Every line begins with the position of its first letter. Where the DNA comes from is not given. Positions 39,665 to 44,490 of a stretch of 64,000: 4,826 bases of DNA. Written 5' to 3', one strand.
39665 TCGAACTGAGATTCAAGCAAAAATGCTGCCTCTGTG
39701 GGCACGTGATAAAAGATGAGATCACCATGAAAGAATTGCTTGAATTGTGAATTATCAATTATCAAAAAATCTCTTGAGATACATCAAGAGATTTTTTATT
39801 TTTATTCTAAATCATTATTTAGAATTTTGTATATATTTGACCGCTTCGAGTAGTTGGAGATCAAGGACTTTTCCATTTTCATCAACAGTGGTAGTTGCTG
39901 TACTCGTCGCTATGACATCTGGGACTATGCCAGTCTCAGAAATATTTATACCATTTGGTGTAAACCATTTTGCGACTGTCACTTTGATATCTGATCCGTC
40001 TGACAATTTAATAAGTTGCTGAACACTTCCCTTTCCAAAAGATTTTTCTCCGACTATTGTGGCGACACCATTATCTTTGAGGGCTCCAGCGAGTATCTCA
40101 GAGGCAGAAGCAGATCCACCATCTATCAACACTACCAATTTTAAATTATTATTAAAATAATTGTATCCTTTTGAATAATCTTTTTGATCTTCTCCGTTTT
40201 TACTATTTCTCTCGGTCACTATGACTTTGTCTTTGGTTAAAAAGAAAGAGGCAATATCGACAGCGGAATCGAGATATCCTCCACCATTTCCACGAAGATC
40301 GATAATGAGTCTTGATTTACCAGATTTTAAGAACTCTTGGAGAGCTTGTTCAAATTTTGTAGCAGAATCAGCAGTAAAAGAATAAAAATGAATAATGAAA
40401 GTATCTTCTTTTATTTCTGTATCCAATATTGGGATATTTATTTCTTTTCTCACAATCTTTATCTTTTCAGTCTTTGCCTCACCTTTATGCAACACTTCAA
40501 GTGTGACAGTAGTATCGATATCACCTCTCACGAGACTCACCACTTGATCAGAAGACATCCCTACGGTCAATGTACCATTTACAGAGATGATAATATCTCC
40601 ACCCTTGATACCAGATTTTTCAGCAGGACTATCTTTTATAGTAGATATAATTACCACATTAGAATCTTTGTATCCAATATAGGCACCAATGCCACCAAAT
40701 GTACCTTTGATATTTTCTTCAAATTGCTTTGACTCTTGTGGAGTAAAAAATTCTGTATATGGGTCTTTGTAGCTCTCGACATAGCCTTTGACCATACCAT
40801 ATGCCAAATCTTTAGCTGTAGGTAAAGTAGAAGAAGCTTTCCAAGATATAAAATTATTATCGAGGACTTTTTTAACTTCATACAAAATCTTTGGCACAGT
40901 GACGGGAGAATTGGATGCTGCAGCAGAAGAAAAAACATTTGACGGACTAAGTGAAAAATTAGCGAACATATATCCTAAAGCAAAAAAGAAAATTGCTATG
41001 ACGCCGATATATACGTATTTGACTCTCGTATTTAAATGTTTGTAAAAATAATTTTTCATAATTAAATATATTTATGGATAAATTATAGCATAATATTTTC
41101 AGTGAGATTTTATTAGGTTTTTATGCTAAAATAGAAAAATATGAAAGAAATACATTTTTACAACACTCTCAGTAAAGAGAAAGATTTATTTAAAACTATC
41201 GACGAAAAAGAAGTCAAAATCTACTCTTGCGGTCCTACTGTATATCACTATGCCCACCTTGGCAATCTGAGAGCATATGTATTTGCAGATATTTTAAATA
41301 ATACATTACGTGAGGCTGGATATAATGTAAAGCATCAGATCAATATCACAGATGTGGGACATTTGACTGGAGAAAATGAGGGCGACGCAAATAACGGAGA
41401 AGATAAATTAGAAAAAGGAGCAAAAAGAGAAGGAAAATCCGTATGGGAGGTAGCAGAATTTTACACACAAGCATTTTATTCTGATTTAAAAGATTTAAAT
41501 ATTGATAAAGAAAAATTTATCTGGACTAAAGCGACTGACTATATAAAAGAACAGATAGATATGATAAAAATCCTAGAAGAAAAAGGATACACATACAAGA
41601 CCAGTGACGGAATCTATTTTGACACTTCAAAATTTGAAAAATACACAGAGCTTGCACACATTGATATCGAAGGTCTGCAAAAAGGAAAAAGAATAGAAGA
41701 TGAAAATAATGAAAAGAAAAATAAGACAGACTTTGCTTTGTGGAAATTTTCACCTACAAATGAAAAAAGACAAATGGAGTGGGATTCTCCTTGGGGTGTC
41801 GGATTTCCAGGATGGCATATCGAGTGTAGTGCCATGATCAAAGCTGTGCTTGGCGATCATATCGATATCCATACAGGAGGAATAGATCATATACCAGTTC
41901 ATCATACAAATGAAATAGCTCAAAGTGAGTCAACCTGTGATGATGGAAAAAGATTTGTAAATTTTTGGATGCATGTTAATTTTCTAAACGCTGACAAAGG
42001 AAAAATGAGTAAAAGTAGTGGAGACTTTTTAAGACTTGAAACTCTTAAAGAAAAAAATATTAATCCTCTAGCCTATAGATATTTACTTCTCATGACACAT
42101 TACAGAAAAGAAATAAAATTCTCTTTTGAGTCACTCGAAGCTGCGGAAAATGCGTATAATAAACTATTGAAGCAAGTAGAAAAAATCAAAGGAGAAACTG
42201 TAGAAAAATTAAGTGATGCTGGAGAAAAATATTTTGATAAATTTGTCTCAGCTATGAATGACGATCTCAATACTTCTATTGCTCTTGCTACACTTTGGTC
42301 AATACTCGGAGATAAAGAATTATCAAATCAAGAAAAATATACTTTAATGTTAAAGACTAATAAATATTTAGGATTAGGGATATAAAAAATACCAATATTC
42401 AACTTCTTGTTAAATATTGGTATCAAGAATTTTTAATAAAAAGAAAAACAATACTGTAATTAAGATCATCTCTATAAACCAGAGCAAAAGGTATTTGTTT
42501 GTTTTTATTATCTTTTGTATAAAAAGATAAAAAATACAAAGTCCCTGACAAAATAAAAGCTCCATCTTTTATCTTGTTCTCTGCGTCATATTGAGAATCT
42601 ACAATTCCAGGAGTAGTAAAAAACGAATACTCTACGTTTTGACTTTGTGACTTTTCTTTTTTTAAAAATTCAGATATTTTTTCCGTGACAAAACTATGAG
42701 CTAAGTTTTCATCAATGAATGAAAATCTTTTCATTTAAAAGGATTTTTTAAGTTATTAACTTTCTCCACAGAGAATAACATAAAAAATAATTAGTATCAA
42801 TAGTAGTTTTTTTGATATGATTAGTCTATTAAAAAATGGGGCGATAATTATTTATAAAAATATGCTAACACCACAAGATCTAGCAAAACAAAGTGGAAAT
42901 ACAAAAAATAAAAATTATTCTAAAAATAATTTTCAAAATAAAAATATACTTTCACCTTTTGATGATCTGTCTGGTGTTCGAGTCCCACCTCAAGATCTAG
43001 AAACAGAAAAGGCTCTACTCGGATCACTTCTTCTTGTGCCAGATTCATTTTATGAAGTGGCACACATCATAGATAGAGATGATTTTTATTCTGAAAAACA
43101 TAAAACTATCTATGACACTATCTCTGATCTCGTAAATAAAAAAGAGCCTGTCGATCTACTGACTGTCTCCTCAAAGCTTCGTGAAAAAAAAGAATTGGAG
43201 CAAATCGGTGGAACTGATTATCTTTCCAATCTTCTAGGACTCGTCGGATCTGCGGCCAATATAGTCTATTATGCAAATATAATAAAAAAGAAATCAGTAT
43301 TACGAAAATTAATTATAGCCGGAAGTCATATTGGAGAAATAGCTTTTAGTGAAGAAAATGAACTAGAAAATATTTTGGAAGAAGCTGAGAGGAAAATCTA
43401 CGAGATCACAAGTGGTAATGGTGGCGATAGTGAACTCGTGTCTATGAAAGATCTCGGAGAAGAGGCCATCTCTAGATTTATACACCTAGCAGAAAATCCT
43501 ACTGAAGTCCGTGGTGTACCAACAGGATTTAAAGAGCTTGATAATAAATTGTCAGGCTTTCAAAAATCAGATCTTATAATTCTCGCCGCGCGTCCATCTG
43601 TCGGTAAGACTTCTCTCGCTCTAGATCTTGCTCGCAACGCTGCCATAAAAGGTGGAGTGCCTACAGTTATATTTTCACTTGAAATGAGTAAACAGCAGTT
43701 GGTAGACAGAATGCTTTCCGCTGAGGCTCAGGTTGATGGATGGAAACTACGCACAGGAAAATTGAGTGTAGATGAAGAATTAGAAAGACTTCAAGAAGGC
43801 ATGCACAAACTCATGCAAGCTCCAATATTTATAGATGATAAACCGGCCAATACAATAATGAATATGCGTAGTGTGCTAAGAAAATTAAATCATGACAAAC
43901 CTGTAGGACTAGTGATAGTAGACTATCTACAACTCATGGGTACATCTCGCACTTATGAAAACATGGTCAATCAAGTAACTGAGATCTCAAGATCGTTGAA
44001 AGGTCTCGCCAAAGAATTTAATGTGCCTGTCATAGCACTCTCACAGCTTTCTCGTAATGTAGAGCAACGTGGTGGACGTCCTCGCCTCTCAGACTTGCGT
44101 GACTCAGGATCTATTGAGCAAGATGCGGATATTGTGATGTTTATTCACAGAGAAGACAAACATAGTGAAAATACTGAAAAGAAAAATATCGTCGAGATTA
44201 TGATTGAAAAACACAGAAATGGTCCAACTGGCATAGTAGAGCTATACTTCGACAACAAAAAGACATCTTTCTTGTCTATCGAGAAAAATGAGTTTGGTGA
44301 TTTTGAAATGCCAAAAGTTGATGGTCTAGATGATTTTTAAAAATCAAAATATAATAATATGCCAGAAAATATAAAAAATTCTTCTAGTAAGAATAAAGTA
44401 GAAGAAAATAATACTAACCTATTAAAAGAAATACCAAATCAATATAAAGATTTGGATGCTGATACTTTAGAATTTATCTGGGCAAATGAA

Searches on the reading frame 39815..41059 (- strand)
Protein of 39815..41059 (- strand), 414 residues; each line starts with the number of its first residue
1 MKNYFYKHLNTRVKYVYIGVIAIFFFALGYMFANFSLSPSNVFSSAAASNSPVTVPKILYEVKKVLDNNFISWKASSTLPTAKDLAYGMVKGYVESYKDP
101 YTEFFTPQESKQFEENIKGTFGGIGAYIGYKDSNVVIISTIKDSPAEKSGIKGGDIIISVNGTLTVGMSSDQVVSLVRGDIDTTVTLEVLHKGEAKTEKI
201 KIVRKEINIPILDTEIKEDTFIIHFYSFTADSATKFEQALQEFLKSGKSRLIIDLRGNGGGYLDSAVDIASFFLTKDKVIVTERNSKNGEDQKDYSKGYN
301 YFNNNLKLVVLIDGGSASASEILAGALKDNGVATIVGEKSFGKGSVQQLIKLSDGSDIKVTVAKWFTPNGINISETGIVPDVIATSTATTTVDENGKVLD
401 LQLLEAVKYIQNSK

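Call 59: search_protein_families(library=pfam, proteins=[window:39815-41059:-], max_evalue=0.00001)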
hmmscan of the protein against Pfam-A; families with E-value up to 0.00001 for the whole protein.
window:39815-41059:- (414 aa): 4 families
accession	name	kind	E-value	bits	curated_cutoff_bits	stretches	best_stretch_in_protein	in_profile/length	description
PF03572.23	Peptidase_S41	-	2.5e-52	177.3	24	1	222-382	4-163/165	Peptidase family S41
PF17820.7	PDZ_6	-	4.9e-11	42.6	27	1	141-189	6-52/54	PDZ domain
PF13180.12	PDZ_2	-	1.1e-10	42.1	27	1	123-202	2-80/80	PDZ domain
PF00595.29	PDZ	-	1.5e-10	41.8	23.2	1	131-189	21-80/81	PDZ domain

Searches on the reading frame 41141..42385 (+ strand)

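Call 59: search_protein_families(library=pfam, proteins=[window:41141-42385:+], max_evalue=0.00001)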
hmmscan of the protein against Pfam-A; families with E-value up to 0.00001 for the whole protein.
window:41141-42385:+ (414 aa): 3 families
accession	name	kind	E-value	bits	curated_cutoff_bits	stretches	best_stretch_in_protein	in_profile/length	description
PF01406.26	tRNA-synt_1e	-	1.2e-88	297.8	27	1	17-336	2-300/301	tRNA synthetases class I (C) catalytic domain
PF09334.17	tRNA-synt_1g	-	5.1e-12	45.7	20.1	1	37-169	13-131/391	tRNA synthetases class I (M)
PF01921.24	tRNA-synt_1f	-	5.9e-07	29.2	27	0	281-348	275-341/360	tRNA synthetases class I (K)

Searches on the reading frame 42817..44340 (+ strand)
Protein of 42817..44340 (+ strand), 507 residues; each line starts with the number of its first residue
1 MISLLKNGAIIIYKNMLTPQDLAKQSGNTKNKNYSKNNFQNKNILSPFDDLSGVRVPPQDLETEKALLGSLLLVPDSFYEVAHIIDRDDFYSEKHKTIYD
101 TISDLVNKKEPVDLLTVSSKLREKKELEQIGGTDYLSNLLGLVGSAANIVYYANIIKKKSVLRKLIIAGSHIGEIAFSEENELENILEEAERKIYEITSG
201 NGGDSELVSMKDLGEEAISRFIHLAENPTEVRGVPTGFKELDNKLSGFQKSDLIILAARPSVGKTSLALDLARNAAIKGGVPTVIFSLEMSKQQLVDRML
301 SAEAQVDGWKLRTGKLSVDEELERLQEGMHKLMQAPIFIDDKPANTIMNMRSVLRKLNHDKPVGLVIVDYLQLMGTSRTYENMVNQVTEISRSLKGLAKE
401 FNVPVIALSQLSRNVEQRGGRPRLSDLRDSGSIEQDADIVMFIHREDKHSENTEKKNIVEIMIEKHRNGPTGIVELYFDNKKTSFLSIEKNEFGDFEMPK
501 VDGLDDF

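Call 59: search_protein_families(library=pfam, proteins=[window:42817-44340:+], max_evalue=0.00001)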
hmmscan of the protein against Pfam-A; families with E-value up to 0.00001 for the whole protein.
window:42817-44340:+ (507 aa): 4 families
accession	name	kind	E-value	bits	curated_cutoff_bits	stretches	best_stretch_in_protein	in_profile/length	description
PF03796.21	DnaB_C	-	1.5e-100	336.3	27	1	233-485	1-253/255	DnaB-like helicase C terminal domain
PF00772.26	DnaB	-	1.8e-32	111.9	23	1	57-157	2-102/103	DnaB-like helicase N terminal domain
PF13481.12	AAA_25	-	2.5e-14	53.8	27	1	229-411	10-190/195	AAA domain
PF06745.19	ATPase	-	7e-09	35.8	26.6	1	234-397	1-154/231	KaiC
